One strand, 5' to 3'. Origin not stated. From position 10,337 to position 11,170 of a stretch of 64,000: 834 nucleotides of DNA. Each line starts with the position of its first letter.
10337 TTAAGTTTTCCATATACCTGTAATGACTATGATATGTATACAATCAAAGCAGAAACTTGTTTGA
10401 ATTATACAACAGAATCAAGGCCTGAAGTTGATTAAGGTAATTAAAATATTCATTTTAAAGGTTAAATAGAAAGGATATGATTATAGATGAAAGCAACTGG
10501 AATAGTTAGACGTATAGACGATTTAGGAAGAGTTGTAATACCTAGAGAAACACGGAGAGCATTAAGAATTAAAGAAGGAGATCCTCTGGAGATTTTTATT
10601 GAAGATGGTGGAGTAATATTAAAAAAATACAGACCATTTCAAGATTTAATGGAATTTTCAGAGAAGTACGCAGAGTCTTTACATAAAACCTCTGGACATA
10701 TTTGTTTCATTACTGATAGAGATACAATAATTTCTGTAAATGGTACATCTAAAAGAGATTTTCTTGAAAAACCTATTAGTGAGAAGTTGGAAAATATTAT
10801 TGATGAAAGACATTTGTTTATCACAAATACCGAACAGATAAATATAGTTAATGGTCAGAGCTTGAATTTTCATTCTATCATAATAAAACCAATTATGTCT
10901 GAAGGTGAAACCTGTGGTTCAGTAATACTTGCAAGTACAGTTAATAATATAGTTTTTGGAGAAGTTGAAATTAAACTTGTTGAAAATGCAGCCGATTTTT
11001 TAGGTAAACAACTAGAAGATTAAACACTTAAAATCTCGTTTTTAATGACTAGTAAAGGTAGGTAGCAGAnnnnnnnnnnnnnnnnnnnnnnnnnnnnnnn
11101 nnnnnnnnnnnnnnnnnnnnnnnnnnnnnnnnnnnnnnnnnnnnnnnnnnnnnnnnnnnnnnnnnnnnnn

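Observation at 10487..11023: Phage-encoded SpoVT homolog (AbrB N-domain plus GAF domain)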

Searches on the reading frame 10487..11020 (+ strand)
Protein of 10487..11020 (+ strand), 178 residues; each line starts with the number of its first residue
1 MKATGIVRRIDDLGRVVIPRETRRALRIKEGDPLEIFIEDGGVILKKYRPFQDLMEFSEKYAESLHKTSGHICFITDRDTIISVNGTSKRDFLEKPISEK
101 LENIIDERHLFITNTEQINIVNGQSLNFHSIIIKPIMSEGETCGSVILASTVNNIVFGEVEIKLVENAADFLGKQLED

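Call 3: search_protein_families(library=pfam, proteins=[window:10487-11020:+], max_evalue=1)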
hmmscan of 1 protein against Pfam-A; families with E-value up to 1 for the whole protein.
window:10487-11020:+ (178 aa): 6 families
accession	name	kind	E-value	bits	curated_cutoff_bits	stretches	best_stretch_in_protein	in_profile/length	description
PF15714.11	SpoVT_C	-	2.1e-39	134.9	27.5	1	53-177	1-128/128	Stage V sporulation protein T C-terminal, transcription factor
PF04014.23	MazE_antitoxin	-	6.3e-15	55.3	24.7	1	7-52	1-47/48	Antidote-toxin recognition MazE, bacterial antitoxin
PF01590.32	GAF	-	0.006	17.6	22.4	1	118-176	77-133/133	GAF domain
PF22724.1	NCAB1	-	0.0081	16.7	27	1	44-80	80-116/140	NACHT C-terminal Alpha/Beta 1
PF13185.12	GAF_2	-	0.076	13.7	28.6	1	96-172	51-131/136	GAF domain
PF20260.4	PUA_4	-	0.095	13.3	23.9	1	24-43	11-30/48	RNA methyltransferase PUA domain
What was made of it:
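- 10643..11017 (+): C-terminal SpoVT_C (GAF-like) domain (aa 53-177). Pfam PF15714 scores 134.9 bits against a cutoff of 27.5 (call 3).
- On GAF domain superfamily: By sequence it is below the cutoffs: PF01590 scores 17.6 bits against 22.4, and PF13185 scores 13.7 bits against 28.6 (call 3).
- Checked: Pfam SpoVT_C E=2.1e-39 (residues 53-177, whole profile) and MazE_antitoxin/AbrB E=6.3e-15 (residues 7-52) (call 3).
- Pfam PF04014 is named MazE_antitoxin (call 3).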

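Call 4: search_protein_families(library=ncbifam, proteins=[window:10487-11020:+], max_evalue=1)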
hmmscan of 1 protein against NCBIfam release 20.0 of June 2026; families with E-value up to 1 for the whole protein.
window:10487-11020:+ (178 aa): 6 families
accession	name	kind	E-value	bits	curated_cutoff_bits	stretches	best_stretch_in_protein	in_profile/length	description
TIGR02851.1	spore_V_T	equivalog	1.5e-68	230.2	235.9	1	2-177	1-180/180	stage V sporulation protein T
TIGR01439.1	lp_hng_hel_AbrB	domain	2.9e-11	42.9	28.3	1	8-49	2-44/44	transcriptional regulator, AbrB family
TIGR02609.1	doc_partner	hypoth_equivalog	1.1e-05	25.7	55.9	1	16-63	12-59/74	putative addiction module antidote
NF050106.1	TA_MazE_antitoxin_Deino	equivalog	0.00079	19.6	65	1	14-41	1-28/65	type II toxin-antitoxin system MazE family antitoxin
NF040962.1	near_HgcAB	equivalog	0.0011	18.7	70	1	9-36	9-36/70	HgcAB-associated protein HgcC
NF006352.0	PRK08577.1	equivalog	0.061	13.4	140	1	2-34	2-33/136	hypothetical protein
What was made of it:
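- Checked: NCBIfam TIGR02851 E=1.5e-68 (call 4).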

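Call 5: search_solved_structures(query=window:10487-11020:+, max_evalue=1, show_alignments=3)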
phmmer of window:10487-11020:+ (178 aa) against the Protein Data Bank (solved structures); distinct sequences matched with E-value up to 1: 11.
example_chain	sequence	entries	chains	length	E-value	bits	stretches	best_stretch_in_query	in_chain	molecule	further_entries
2w1t_A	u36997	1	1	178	4.2e-51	176.6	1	1-177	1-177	STAGE V SPORULATION PROTEIN T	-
2w1t_B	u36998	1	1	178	5.7e-51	176.2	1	1-177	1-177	STAGE V SPORULATION PROTEIN T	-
2w1r_A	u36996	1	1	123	6.1e-23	85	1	56-177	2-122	STAGE V SPORULATION PROTEIN T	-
2ro5_A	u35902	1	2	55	8e-21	78.1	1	1-54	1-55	Stage V sporulation protein T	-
2k1n_A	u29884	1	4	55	7.5e-15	58.7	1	1-51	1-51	AbrB family transcriptional regulator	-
1z0r_A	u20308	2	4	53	9e-15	58.4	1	1-51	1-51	Transition state regulatory protein abrB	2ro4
1yfb_A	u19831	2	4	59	2.2e-14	57.2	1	1-50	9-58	Transition state regulatory protein abrB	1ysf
2fy9_A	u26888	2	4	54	1.9e-11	47.7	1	1-51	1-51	Putative transition state regulator abh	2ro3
2glw_A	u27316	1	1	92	0.00069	23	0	10-38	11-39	92aa long hypothetical protein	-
5itm_A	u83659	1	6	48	0.95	12.8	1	12-44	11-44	AbrB family transcriptional regulator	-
5itj_A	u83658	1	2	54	0.96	12.8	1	12-44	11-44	AbrB family transcriptional regulator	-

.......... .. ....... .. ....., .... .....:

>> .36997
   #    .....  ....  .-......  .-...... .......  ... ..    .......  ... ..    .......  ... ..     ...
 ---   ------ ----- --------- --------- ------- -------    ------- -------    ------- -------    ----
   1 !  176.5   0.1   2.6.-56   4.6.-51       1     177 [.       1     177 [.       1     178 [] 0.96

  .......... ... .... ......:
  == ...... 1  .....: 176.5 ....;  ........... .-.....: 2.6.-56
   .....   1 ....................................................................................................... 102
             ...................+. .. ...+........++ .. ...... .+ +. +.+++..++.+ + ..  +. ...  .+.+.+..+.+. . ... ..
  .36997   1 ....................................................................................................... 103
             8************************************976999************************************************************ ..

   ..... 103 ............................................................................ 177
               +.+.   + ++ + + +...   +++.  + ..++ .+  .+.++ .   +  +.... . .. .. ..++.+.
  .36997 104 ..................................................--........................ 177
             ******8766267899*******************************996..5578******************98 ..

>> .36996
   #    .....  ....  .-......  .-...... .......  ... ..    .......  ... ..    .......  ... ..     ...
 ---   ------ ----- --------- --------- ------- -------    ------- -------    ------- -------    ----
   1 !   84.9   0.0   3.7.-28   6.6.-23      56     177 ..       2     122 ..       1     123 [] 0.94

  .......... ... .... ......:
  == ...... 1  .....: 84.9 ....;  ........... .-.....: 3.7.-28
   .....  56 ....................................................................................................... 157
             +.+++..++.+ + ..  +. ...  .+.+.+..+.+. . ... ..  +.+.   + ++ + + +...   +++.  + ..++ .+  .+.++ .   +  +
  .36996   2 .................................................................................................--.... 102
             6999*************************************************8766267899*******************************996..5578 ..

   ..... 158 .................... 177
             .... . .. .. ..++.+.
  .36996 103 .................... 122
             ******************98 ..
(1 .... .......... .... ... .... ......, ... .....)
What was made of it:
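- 10643..11017 (+): 2W1R E=6e-23 (call 5).
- Checked: PDB 2W1T (B. subtilis SpoVT) E=4.2e-51 over residues 1-177 (call 5).
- Pfam SpoVT_C 2.1e-39 and AbrB/MazE 6.3e-15 (call 3); TIGR02851 1.5e-68 (call 4); 2W1T 4.2e-51 over the full length (call 5).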

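Call 7: search_dna_similar(query=window:10487-11020:+, collection=phages, mode=protein, max_rows=40)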
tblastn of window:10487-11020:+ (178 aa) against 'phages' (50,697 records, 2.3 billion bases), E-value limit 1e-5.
Records with a match: 71; places in all: 71; records where one place covers at least 80% of the query: 10.
Best place of each record, by identity: 80-90% 1; 60-80% 31; <60% 39.
By first word of the organism name: Paenibacillus 34; Bacteriophage 15; Bacillus 11; Listeria 4; Geobacillus 3; Moorella 1; Halomonas 1; Brevibacillus 1; Clostridium 1.
By host as written in the record: - 15; Paenibacillus larvae 2017 10; Paenibacillus larvae F1A 8; Bacillus cereus 5; Paenibacillus larvae 5; Paenibacillus larvae NRRL 2605 5; Listeria monocytogenes 4; Paenibacillus larvae F2B 2; and 13 more.
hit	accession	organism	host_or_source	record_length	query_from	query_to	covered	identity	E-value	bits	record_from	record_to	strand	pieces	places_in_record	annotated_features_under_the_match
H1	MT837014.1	Bacteriophage sp.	human fecal samples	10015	1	177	99%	47.5%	2e-45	164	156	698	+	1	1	record has no annotation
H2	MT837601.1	Bacteriophage sp.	human fecal samples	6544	1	177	99%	44.4%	6e-40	148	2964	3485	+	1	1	record has no annotation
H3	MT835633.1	Bacteriophage sp.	human fecal samples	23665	1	177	99%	43.3%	6e-40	148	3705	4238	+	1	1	record has no annotation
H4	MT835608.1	Bacteriophage sp.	human fecal samples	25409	1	178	100%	41.9%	5e-40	149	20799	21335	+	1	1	record has no annotation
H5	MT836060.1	Bacteriophage sp.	human fecal samples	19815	1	178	100%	41.8%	3e-37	140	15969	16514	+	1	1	record has no annotation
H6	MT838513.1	Bacteriophage sp.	human fecal samples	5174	1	178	100%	40.0%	2e-34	132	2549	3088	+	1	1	record has no annotation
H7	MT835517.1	Bacteriophage sp.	human fecal samples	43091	1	178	100%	39.7%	2e-30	121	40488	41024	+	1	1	record has no annotation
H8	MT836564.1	Bacteriophage sp.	human fecal samples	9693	1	177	99%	36.0%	9e-27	111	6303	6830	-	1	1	record has no annotation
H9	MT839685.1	Bacteriophage sp.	human fecal samples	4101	1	111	62%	50.0%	2e-28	115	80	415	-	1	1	record has no annotation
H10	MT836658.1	Bacteriophage sp.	human fecal samples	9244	28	178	85%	31.6%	7e-20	91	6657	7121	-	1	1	record has no annotation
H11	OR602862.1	Moorella phage MTATph1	Moorella thermoacetica DSM 103132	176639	4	174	96%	24.4%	1e-6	53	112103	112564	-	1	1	antitoxin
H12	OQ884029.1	Bacillus phage SDFMU_Pfc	Lysinibacillus fusiformis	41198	1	50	28%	82.4%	2e-17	84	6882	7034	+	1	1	transcription state regulatory protein | hypothetical protein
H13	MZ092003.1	Paenibacillus phage Pd_22F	Paenibacillus dendritiformis PB22F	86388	1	104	58%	37.9%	5e-10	63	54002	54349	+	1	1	AbrB family transcriptional regulator | hypothetical protein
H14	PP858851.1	Bacillus phage PHBA67-J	Bacillus cereus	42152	1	110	62%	33.6%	2e-7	56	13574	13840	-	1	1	abrB: transition state regulatory protein AbrB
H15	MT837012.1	Bacteriophage sp.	human fecal samples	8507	1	54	30%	64.8%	2e-13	72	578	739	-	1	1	record has no annotation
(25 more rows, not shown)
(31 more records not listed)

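Call 12: find_homologous_proteins(query=window:10487-11020:+)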
Query window:10487-11020:+ (178 aa): 8000 proteins with E <= 0.001 among 8000 candidates; the best 120 are listed.
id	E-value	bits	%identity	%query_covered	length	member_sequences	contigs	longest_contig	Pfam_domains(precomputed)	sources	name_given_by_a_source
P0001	6.2e-110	383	100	100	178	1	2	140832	PF15714.12,PF04014.24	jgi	jgi:AbrB family transcriptional regulator (stage V sporulation protein T)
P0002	2.3e-67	244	62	99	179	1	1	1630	PF15714.12,PF04014.24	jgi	jgi:AbrB family transcriptional regulator (stage V sporulation protein T)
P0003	1.4e-66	242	63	100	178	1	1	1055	PF15714.12,PF04014.24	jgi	jgi:AbrB family transcriptional regulator (stage V sporulation protein T)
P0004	2.8e-64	234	61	100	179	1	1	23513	PF15714.12,PF04014.24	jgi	jgi:AbrB family transcriptional regulator (stage V sporulation protein T)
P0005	1.1e-60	222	59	100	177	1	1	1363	PF15714.12,PF04014.24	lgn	-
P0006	1.2e-60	222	60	100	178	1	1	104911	PF15714.12,PF04014.24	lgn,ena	-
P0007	2.3e-60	221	57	100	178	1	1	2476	PF15714.12,PF04014.24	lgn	-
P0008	9.8e-59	216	58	99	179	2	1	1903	PF15714.12,PF04014.24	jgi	jgi:AbrB family transcriptional regulator (stage V sporulation protein T)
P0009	5.5e-57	210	60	99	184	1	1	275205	PF15714.12,PF04014.24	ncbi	-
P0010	3.7e-56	208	57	100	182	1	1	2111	PF15714.12,PF04014.24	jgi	jgi:AbrB family transcriptional regulator (stage V sporulation protein T)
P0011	4.4e-56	208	58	99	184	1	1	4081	PF15714.12,PF04014.24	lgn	-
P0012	6.5e-56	207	60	99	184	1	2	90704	PF15714.12,PF04014.24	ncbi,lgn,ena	-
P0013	1.3e-55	206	59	99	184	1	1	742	PF15714.12,PF04014.24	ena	-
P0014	1.3e-55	206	59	99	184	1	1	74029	PF15714.12,PF04014.24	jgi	jgi:AbrB family transcriptional regulator (stage V sporulation protein T)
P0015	1.6e-55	206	57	99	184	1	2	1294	PF15714.12,PF04014.24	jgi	-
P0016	1.7e-55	206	59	99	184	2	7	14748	PF15714.12,PF04014.24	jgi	jgi:AbrB family transcriptional regulator (stage V sporulation protein T)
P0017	2.0e-55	205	56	99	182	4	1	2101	PF15714.12,PF04014.24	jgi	-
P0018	2.2e-55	205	57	99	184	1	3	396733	PF15714.12,PF04014.24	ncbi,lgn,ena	-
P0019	2.3e-55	205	58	99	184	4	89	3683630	PF15714.12,PF04014.24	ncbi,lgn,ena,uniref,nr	ncbi:MAG TPA: stage V sporulation protein T [Ruminiclostridium sp.]|uniref:Stage V sporulation prote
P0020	3.7e-55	205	56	99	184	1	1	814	PF15714.12,PF04014.24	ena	-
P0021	4.0e-55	204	58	99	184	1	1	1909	PF15714.12,PF04014.24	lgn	-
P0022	4.4e-55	204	57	99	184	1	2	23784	PF15714.12,PF04014.24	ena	-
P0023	4.7e-55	204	56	99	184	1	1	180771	PF15714.12,PF04014.24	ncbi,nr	ncbi:MAG: stage V sporulation protein T [Clostridia bacterium]|nr:stage V sporulation protein T [Clo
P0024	8.1e-55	203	57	99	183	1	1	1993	PF15714.12,PF04014.24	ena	-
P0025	8.2e-55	203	57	99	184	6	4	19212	PF15714.12,PF04014.24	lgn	-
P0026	9.6e-55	203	58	99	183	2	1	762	PF15714.12,PF04014.24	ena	-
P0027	1.0e-54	203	57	99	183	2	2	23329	PF15714.12,PF04014.24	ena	-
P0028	1.2e-54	203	57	99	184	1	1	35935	PF15714.12,PF04014.24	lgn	-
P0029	1.4e-54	203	57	99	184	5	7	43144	PF15714.12,PF04014.24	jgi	-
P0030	1.5e-54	203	58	99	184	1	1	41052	PF15714.12,PF04014.24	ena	-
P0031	1.5e-54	203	57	99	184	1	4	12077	PF15714.12,PF04014.24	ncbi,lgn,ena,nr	ncbi:MAG: stage V sporulation protein T [Clostridiales bacterium GWC2_40_7]|nr:MAG: stage V sporulat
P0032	1.8e-54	202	56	99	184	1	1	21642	PF15714.12,PF04014.24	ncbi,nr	ncbi:MAG: stage V sporulation protein T [Clostridia bacterium]|nr:stage V sporulation protein T [Clo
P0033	2.1e-54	202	57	99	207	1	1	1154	PF15714.12,PF04014.24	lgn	-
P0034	2.2e-54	202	57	99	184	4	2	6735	PF15714.12,PF04014.24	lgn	-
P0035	2.5e-54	202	59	99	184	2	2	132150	PF15714.12,PF04014.24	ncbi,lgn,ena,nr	ncbi:MAG TPA: stage V sporulation protein T [Clostridiaceae bacterium]|nr:stage V sporulation protei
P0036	2.7e-54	202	55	99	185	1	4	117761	PF15714.12,PF04014.24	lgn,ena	-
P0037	2.8e-54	202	55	99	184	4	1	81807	PF15714.12,PF04014.24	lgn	-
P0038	2.9e-54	202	57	99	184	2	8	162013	PF15714.12,PF04014.24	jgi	-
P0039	3.0e-54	202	56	99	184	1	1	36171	PF15714.12,PF04014.24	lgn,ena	-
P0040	3.1e-54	202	56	99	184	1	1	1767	PF15714.12,PF04014.24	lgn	-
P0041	3.1e-54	202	57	99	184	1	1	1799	PF15714.12,PF04014.24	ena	-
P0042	3.9e-54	201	54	99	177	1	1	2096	PF15714.12,PF04014.24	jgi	jgi:AbrB family transcriptional regulator (stage V sporulation protein T)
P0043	3.9e-54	201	57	99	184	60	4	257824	PF15714.12,PF04014.24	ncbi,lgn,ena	-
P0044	4.1e-54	201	57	99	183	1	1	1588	PF15714.12,PF04014.24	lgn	-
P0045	4.2e-54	201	56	99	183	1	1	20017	PF15714.12,PF04014.24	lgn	-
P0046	4.5e-54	201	56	99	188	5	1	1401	PF15714.12,PF04014.24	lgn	-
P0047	5.1e-54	201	57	99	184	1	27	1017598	PF15714.12,PF04014.24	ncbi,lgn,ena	-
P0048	5.2e-54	201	57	99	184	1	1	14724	PF15714.12,PF04014.24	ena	-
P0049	5.3e-54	201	56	99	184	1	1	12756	PF15714.12,PF04014.24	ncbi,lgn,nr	ncbi:MAG: stage V sporulation protein T [Clostridiaceae bacterium]|nr:stage V sporulation protein T 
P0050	5.5e-54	201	58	99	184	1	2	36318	PF15714.12,PF04014.24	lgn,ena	-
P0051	5.6e-54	201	56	99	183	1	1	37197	PF15714.12,PF04014.24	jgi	-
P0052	5.6e-54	201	57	99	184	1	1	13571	PF15714.12,PF04014.24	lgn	-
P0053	5.9e-54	201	56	99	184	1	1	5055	PF15714.12,PF04014.24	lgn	-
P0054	5.9e-54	201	57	99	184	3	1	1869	PF15714.12,PF04014.24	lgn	-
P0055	6.2e-54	201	55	99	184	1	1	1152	PF15714.12,PF04014.24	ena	-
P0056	6.6e-54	200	55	99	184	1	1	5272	PF15714.12,PF04014.24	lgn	-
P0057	7.2e-54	200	57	99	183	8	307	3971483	PF15714.12,PF04014.24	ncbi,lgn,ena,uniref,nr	ncbi:MAG TPA: stage V sporulation protein T [Hungateiclostridium thermocellum]|uniref:Stage V sporul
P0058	7.7e-54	200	57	99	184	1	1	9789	PF15714.12,PF04014.24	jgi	-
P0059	7.7e-54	200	57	99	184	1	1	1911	PF15714.12,PF04014.24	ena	-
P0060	8.0e-54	200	57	99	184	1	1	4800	PF15714.12,PF04014.24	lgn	-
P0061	8.8e-54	200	56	99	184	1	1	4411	PF15714.12,PF04014.24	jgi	jgi:AbrB family transcriptional regulator, stage V sporulation protein T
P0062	8.8e-54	200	57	99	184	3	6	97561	PF15714.12,PF04014.24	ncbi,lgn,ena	-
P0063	9.2e-54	200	57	99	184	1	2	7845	PF15714.12,PF04014.24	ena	-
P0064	9.2e-54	200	57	99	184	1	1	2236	PF15714.12,PF04014.24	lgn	-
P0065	9.6e-54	200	56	99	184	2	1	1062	PF15714.12,PF04014.24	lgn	-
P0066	1.1e-53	200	56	99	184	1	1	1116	PF15714.12,PF04014.24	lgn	-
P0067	1.1e-53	200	56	99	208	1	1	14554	PF15714.12,PF04014.24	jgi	jgi:AbrB family transcriptional regulator (stage V sporulation protein T)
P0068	1.1e-53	200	57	99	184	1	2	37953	PF15714.12,PF04014.24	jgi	-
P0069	1.1e-53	200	55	99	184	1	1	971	PF15714.12,PF04014.24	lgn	-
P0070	1.2e-53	200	57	99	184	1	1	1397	PF15714.12,PF04014.24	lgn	-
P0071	1.2e-53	200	57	99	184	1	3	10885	PF15714.12,PF04014.24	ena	-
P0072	1.3e-53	200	56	99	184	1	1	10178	PF15714.12,PF04014.24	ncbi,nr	ncbi:MAG TPA: stage V sporulation protein T [Clostridium sp.]|nr:stage V sporulation protein T [Clos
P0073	1.3e-53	200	57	99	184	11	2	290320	PF15714.12,PF04014.24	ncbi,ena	-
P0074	1.3e-53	199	58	99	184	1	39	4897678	PF15714.12,PF04014.24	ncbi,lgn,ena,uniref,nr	ncbi:stage V sporulation protein T [Acetivibrio clariflavus]|uniref:Stage V sporulation protein T n=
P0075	1.4e-53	199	55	99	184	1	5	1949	PF15714.12,PF04014.24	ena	-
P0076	1.4e-53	199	55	99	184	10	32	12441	PF15714.12,PF04014.24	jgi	jgi:AbrB family transcriptional regulator, stage V sporulation protein T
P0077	1.4e-53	199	57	99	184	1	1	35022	PF15714.12,PF04014.24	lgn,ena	-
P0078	1.4e-53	199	56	99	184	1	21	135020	PF15714.12,PF04014.24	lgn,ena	-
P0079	1.4e-53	199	54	99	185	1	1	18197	PF15714.12,PF04014.24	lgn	-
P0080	1.5e-53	199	55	99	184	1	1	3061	PF15714.12,PF04014.24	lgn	-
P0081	1.5e-53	199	55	99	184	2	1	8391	PF15714.12,PF04014.24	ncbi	-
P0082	1.5e-53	199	55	99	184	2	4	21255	PF15714.12,PF04014.24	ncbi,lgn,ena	-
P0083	1.5e-53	199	56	99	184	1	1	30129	PF15714.12,PF04014.24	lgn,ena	-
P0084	1.6e-53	199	56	99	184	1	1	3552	PF15714.12,PF04014.24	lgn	-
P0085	1.6e-53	199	57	99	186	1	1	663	PF15714.12,PF04014.24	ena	-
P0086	1.6e-53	199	57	99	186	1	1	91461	PF15714.12,PF04014.24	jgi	-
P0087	1.6e-53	199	55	99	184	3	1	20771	PF15714.12,PF04014.24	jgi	-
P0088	1.6e-53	199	57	99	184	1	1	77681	PF15714.12,PF04014.24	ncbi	-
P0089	1.7e-53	199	54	99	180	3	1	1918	PF15714.12,PF04014.24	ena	-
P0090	1.9e-53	199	57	99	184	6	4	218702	PF15714.12,PF04014.24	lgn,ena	-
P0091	1.9e-53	199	57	99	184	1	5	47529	PF15714.12,PF04014.24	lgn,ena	-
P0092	1.9e-53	199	56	99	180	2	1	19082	PF15714.12,PF04014.24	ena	-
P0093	2.0e-53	199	57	99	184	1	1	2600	PF15714.12,PF04014.24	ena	-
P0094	2.1e-53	199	57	99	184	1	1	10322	PF15714.12,PF04014.24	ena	-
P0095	2.1e-53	199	56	99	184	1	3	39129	PF15714.12,PF04014.24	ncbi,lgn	ncbi:MAG: stage V sporulation protein T [Bacillota bacterium]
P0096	2.1e-53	199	56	99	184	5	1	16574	PF15714.12,PF04014.24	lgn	-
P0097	2.3e-53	199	56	99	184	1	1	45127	PF15714.12,PF04014.24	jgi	-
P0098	2.4e-53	199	56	99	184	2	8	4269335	PF15714.12,PF04014.24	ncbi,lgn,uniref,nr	ncbi:stage V sporulation protein T [Acetivibrio mesophilus]|uniref:Stage V sporulation protein T n=1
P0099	2.4e-53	199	55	99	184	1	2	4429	PF15714.12,PF04014.24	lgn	-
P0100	2.6e-53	199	55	99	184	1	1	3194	PF15714.12,PF04014.24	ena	-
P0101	2.6e-53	199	55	99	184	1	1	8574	PF15714.12,PF04014.24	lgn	-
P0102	2.7e-53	199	57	99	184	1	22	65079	PF15714.12,PF04014.24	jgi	-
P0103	2.7e-53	198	57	99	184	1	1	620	PF15714.12,PF04014.24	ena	-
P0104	2.7e-53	198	56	99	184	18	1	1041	PF15714.12,PF04014.24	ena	-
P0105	2.8e-53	198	57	99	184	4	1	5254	PF15714.12,PF04014.24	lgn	-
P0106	2.8e-53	198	57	99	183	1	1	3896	PF15714.12,PF04014.24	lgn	-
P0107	2.8e-53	198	56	99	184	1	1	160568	PF15714.12,PF04014.24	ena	-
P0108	2.8e-53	198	57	99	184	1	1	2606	PF15714.12,PF04014.24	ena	-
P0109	2.8e-53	198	55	99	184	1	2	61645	PF15714.12,PF04014.24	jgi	-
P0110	2.9e-53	198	55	99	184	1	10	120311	PF15714.12,PF04014.24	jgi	-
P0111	3.0e-53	198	55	99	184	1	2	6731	PF15714.12,PF04014.24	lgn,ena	-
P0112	3.0e-53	198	56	99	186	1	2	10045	PF15714.12,PF04014.24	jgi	jgi:AbrB family transcriptional regulator (stage V sporulation protein T)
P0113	3.0e-53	198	57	99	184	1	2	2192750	PF15714.12,PF04014.24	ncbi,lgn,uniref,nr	ncbi:stage V sporulation protein T [Acetivibrio cellulolyticus]|uniref:stage V sporulation protein T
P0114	3.1e-53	198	54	99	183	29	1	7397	PF15714.12,PF04014.24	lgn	-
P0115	3.1e-53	198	56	99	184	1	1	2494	PF15714.12,PF04014.24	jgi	jgi:AbrB family transcriptional regulator (stage V sporulation protein T)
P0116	3.2e-53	198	56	99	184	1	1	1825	PF15714.12,PF04014.24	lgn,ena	-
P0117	3.2e-53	198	57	99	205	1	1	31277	PF15714.12,PF04014.24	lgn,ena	-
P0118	3.3e-53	198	57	99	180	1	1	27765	PF15714.12,PF04014.24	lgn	-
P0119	3.4e-53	198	57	99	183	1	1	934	PF15714.12,PF04014.24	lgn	-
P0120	3.5e-53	198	55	99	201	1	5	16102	PF15714.12,PF04014.24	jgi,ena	jgi:AbrB family transcriptional regulator (stage V sporulation protein T)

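Call 13: find_encoding_contigs(protein=P0001, flank=10000, max_places=3)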
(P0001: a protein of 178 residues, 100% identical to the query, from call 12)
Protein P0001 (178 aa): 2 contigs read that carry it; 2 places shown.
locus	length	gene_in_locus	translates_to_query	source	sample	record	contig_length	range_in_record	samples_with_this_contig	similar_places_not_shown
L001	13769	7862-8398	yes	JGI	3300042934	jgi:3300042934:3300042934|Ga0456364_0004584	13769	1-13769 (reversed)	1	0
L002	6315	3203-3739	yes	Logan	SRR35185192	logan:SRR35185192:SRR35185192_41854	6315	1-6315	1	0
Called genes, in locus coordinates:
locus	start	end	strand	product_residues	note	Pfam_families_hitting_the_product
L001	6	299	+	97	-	PF08769:Spo0A_C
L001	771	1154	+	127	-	-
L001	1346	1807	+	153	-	PF01327:Pep_deformylase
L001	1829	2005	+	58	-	-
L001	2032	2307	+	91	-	-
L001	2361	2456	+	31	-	-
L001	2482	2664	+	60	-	-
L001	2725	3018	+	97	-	-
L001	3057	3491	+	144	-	PF13328:HD_4 (weak)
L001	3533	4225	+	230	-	-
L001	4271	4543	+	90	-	-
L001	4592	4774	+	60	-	-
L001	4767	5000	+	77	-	-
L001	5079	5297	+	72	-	-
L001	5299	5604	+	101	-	-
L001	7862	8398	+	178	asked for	PF04014:MazE_antitoxin, PF15714:SpoVT_C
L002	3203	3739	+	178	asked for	PF04014:MazE_antitoxin, PF15714:SpoVT_C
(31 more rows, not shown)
